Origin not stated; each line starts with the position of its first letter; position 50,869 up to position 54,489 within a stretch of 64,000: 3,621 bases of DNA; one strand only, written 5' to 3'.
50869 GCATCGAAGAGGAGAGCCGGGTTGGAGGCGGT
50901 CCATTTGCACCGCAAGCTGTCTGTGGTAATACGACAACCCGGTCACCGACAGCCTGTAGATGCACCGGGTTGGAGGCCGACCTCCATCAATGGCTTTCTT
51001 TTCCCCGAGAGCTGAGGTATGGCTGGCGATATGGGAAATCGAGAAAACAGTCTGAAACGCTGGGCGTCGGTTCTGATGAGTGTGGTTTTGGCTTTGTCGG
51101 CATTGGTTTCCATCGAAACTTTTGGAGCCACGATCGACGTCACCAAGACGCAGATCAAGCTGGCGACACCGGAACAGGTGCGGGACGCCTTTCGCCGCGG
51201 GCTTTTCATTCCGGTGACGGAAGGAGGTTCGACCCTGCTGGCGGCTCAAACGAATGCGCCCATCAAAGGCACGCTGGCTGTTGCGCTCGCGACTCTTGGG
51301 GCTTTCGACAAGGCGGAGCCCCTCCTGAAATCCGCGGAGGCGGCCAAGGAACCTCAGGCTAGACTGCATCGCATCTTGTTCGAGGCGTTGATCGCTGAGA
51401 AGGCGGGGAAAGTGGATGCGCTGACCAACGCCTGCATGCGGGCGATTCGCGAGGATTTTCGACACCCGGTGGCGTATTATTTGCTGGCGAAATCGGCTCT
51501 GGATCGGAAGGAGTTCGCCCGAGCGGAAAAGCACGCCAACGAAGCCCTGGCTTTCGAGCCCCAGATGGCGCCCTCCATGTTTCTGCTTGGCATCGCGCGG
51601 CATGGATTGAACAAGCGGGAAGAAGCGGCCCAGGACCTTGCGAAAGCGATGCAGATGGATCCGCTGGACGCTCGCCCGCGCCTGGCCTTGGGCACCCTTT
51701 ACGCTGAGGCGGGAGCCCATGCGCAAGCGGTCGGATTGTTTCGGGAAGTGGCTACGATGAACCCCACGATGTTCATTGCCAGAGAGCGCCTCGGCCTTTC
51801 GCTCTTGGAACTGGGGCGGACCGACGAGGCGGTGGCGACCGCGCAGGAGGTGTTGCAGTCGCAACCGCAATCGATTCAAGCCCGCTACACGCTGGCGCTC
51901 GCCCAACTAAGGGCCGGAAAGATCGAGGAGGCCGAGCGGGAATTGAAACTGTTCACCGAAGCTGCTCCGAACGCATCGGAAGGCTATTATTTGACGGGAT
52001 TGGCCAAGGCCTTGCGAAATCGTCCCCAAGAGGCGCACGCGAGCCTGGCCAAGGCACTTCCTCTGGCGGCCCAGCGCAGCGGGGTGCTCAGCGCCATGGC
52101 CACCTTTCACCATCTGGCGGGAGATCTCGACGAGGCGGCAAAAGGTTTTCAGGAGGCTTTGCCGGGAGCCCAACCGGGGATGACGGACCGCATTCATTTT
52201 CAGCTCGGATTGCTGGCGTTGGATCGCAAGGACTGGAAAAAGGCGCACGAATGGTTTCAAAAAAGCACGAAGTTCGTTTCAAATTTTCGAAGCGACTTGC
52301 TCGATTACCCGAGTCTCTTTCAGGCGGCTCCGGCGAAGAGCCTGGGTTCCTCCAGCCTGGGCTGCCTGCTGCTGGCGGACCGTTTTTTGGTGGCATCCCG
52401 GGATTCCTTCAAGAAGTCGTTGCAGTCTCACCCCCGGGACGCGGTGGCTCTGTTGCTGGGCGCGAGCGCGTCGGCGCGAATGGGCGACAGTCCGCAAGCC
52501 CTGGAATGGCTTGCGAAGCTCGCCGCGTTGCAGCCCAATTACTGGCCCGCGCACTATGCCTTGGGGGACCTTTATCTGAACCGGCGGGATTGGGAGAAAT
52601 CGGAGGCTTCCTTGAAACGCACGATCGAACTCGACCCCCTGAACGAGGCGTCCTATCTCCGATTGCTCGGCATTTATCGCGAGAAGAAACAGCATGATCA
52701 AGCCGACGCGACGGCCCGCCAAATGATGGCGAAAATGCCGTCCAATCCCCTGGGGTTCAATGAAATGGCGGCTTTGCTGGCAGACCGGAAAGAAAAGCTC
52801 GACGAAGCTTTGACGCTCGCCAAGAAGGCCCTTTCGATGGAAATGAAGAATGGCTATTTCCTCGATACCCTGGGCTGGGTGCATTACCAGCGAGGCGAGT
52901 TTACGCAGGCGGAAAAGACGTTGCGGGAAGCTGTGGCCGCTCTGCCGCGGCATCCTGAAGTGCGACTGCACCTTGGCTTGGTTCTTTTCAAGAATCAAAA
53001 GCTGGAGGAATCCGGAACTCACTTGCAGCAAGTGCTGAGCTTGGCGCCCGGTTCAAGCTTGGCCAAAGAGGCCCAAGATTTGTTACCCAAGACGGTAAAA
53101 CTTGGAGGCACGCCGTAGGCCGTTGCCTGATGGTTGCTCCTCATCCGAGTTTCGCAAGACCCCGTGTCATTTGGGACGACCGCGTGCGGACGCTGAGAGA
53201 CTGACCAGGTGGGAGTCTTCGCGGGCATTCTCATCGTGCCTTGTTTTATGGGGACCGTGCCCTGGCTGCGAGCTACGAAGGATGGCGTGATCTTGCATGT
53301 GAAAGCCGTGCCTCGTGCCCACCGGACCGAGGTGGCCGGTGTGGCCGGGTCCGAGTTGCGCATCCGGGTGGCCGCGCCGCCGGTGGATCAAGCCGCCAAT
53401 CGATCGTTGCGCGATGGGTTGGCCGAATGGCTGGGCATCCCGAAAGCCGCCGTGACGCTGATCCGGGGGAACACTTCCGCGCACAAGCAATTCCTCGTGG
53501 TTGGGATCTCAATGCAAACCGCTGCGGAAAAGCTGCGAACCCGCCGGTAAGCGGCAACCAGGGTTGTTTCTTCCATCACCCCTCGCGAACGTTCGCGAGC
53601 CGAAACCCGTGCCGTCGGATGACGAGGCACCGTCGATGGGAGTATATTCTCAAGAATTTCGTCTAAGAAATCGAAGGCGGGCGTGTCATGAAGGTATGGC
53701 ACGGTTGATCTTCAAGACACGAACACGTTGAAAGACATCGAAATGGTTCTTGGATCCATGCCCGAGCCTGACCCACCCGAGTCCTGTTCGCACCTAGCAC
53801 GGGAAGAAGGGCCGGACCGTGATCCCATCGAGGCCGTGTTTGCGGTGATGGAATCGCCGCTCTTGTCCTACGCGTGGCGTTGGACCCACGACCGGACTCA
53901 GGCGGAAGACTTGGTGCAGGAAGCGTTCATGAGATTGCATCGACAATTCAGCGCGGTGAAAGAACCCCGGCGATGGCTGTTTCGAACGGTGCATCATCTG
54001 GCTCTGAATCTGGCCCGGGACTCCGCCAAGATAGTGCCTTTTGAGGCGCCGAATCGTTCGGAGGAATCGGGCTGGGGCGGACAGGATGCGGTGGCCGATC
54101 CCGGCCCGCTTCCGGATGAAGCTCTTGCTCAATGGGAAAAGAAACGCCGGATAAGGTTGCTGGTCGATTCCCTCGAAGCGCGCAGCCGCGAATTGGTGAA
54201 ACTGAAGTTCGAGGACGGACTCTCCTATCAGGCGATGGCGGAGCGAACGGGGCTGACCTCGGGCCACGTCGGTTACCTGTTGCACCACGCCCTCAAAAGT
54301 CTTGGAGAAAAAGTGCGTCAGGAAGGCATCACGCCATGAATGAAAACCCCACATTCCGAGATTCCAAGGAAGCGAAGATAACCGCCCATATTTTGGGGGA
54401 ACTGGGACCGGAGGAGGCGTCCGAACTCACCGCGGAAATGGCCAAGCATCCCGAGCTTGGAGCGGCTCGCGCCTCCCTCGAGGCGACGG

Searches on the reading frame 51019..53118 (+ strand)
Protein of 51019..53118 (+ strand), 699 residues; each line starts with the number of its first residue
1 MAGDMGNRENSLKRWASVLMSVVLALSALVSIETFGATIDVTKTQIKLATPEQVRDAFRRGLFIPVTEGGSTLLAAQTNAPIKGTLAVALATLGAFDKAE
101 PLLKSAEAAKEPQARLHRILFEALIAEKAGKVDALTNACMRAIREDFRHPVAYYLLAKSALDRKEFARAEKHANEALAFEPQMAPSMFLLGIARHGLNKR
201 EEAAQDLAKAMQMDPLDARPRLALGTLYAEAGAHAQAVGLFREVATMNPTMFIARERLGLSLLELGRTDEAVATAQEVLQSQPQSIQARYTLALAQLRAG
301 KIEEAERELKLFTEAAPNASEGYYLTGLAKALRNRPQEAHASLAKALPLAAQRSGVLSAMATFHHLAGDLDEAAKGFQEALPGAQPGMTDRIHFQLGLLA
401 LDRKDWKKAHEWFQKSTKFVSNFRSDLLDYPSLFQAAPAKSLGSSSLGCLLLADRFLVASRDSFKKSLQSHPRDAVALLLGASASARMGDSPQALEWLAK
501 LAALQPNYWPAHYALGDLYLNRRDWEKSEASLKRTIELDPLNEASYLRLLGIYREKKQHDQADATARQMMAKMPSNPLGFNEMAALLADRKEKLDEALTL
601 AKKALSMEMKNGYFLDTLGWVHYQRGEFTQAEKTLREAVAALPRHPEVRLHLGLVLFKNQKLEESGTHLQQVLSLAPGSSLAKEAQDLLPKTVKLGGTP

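Call 78: search_protein_families(library=pfam, proteins=[window:51019-53118:+], max_evalue=0.00001)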
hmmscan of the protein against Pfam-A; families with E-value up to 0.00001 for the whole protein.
window:51019-53118:+ (699 aa): 22 families
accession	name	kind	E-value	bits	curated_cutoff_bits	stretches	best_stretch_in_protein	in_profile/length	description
PF07719.23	TPR_2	-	1.4e-43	143.8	27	0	511-542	3-34/34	Tetratricopeptide repeat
PF14559.12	TPR_19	-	1.3e-36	125.2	25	1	262-324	1-63/68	Tetratricopeptide repeat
PF13432.12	TPR_16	-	1.7e-34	118.3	32.7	2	618-679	3-64/65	Tetratricopeptide repeat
PF00515.34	TPR_1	-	1e-30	104.7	27.8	0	511-540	3-32/34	Tetratricopeptide repeat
PF13431.12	TPR_17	-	1.7e-29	100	24.4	0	500-529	4-33/34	Tetratricopeptide repeat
PF13424.12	TPR_12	-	1.3e-26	93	30.1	0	357-418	6-73/77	Tetratricopeptide repeat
PF13181.12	TPR_8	-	2.7e-23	80.5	25.7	0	257-284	6-33/34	Tetratricopeptide repeat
PF12895.13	ANAPC3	-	1.5e-21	76.9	27.2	1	592-671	3-81/82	Anaphase-promoting complex, cyclosome, subunit 3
PF13428.12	TPR_14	-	5.3e-21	73.4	23.5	0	616-653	5-42/44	Tetratricopeptide repeat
PF13414.12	TPR_11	-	3.5e-17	62.3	26.8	0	621-659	3-41/42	TPR repeat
PF13174.12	TPR_6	-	5.5e-17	61.6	26.3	0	257-285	5-33/33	Tetratricopeptide repeat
PF13176.12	TPR_7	-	1.1e-12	47.3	27.9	0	511-542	1-34/36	Tetratricopeptide repeat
PF24575.1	TPR_Slam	-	1.3e-12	48.5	35.2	0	621-665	56-100/104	Surface lipoprotein assembly modifier, N-terminal TPR repeats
PF13371.12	TPR_9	-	1.5e-11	44.6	35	0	262-320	5-63/73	Tetratricopeptide repeat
PF23914.1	TPR_CcmH_CycH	-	1.3e-10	41.8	42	0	177-284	43-153/158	Cytochrome c-type biogenesis protein H TPR domain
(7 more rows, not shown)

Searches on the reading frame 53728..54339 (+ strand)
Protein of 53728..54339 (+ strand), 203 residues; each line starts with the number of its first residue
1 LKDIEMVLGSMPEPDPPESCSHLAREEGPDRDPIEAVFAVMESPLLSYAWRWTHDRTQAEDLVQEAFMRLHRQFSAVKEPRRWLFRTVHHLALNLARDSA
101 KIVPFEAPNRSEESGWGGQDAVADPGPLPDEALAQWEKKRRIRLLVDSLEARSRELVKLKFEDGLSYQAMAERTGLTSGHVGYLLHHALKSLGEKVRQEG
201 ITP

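Call 4: search_protein_families(library=pfam, proteins=[window:53728-54339:+], max_evalue=0.1)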
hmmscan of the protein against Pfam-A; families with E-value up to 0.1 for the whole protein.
window:53728-54339:+ (203 aa): 6 families
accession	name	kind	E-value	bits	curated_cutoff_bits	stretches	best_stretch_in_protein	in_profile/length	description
PF04542.20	Sigma70_r2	-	5.1e-11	42.7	24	1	44-100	8-69/71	Sigma-70 region 2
PF08281.18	Sigma70_r4_2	-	5.8e-10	39.1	25.7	1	140-192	2-54/54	Sigma-70, region 4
PF04545.22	Sigma70_r4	-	2.7e-06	27.2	24.1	1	147-192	3-48/50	Sigma-70, region 4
PF22029.2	PhyR_sigma2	-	0.0069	16.8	27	1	48-89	11-55/55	Sigma2 domain of PhyR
PF15275.11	PEHE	-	0.039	14.9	34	1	55-90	20-54/127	PEHE domain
PF18858.6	LPD39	-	0.097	12.7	27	0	48-103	106-161/198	Large polyvalent protein associated domain 39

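Call 5: search_protein_families(library=ncbifam, proteins=[window:53728-54339:+], max_evalue=0.1)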
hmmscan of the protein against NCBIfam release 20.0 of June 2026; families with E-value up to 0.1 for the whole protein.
window:53728-54339:+ (203 aa): 77 families (the best 25 are shown)
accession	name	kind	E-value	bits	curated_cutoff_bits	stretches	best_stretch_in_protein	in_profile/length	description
TIGR02937.1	sigma70-ECF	superfamily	3.4e-22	78.8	42.9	1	44-195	13-164/165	sigma-70 family RNA polymerase sigma factor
TIGR02985.1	Sig70_bacteroi1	subfamily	2.5e-16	60.3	126.4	1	35-194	4-160/162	RNA polymerase sigma-70 factor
NF058625.1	sigma_PG0214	equivalog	1.7e-15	57.2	130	1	41-198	13-163/170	GFO_1088 family ECF-type sigma factor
NF009166.1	PRK12513.1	equivalog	1.6e-14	54.1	206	1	30-199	20-189/193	RNA polymerase sigma factor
NF007227.0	PRK09645.1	subfamily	7.8e-14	52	202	1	27-202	8-176/177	sigma-70 family RNA polymerase sigma factor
TIGR02989.1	Sig-70_gvs1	subfamily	1.3e-13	51.2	124.55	2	145-194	107-156/158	RNA polymerase sigma-70 factor, Rhodopirellula/Verrucomicrobium family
TIGR02983.1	SigE-fam_strep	subfamily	1.3e-13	51.1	141.55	1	34-198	8-160/162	SigE family RNA polymerase sigma factor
TIGR02950.1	SigM_subfam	subfamily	1.5e-13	50.9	147.95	1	34-194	2-156/159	RNA polymerase sigma factor, SigM family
NF004113.0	PRK05602.1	equivalog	2.5e-13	50.1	208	1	45-199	58-204/211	RNA polymerase sigma factor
NF009189.0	PRK12537.1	equivalog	9.1e-13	48.1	261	1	30-194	21-179/182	RNA polymerase sigma factor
TIGR02952.1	Sig70_famx2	equivalog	4.2e-12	46.3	206.45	1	33-193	12-167/170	ECF subfamily RNA polymerase sigma factor, BldN family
TIGR02984.1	Sig-70_plancto1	subfamily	1e-11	44.7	183.75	1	55-194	34-186/189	RNA polymerase sigma-70 factor, Planctomycetaceae-specific subfamily 1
NF007220.0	PRK09639.1-5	equivalog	1.5e-11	44.4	260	1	44-199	15-167/181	RNA polymerase sigma factor SigX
NF007223.0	PRK09641.1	equivalog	1.8e-11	44.3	209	1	41-195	27-183/187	RNA polymerase sigma factor SigW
NF010500.0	PRK13919.1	subfamily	6.8e-10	39.4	226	1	31-198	22-185/186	putative RNA polymerase sigma E protein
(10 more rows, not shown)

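Call 81: search_protein_families(library=padloc, proteins=[window:53728-54339:+], max_evalue=0.01)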
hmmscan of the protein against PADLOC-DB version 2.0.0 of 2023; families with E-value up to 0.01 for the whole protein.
window:53728-54339:+ (203 aa): 0 families
